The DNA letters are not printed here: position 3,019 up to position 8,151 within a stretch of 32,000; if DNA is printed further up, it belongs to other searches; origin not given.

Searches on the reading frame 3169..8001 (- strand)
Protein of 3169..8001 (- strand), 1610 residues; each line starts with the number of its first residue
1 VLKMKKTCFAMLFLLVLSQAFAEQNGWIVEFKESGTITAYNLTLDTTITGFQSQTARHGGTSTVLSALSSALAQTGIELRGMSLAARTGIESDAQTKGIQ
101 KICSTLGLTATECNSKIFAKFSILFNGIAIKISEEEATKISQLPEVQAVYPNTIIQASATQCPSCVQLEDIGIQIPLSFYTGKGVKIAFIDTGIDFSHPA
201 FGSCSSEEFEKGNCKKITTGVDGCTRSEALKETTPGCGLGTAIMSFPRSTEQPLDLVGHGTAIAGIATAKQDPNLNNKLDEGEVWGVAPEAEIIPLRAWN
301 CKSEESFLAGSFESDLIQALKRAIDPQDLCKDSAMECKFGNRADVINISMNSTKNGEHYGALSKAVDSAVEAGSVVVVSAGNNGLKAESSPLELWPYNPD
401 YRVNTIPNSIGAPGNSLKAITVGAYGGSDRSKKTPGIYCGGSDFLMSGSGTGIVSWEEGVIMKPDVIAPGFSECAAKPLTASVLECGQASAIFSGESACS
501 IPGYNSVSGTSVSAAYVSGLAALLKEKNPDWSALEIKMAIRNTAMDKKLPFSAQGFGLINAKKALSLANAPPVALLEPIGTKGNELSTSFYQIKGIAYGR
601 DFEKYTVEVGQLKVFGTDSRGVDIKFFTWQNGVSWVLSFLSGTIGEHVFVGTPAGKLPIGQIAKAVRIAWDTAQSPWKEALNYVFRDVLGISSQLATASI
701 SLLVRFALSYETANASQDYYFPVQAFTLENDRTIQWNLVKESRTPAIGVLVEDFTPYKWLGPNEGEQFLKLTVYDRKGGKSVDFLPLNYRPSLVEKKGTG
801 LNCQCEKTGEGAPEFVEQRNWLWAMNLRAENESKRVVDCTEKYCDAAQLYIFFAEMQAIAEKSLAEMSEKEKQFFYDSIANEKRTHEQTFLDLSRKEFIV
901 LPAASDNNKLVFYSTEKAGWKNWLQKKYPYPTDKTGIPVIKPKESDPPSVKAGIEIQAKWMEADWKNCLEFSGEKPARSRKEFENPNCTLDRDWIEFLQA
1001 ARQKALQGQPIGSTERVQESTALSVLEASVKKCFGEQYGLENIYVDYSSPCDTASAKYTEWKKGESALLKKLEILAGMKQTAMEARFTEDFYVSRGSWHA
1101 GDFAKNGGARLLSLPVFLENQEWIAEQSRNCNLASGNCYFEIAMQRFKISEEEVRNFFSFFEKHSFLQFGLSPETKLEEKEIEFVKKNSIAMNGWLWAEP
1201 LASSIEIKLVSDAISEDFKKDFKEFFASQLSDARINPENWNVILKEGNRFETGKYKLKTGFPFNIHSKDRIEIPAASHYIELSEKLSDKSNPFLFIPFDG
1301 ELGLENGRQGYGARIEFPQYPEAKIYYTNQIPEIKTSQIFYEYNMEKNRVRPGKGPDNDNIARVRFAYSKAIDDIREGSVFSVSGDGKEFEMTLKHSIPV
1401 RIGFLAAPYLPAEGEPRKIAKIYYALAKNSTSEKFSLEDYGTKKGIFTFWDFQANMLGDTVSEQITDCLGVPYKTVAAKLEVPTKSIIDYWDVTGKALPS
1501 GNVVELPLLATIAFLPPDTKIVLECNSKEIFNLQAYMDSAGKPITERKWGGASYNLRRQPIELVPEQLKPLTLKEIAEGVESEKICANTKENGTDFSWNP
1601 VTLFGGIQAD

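Call 51: search_protein_families(library=pfam, proteins=[window:3169-8001:-], max_evalue=0.001)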
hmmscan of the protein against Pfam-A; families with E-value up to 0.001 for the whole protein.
window:3169-8001:- (1610 aa): 2 families
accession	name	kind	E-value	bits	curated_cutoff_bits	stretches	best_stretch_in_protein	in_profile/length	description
PF00082.27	Peptidase_S8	-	3.3e-40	138.6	21.8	1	182-557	1-288/288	Subtilase family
PF05922.21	Inhibitor_I9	-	1.2e-07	32.7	21.2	1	111-156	35-80/82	Peptidase inhibitor I9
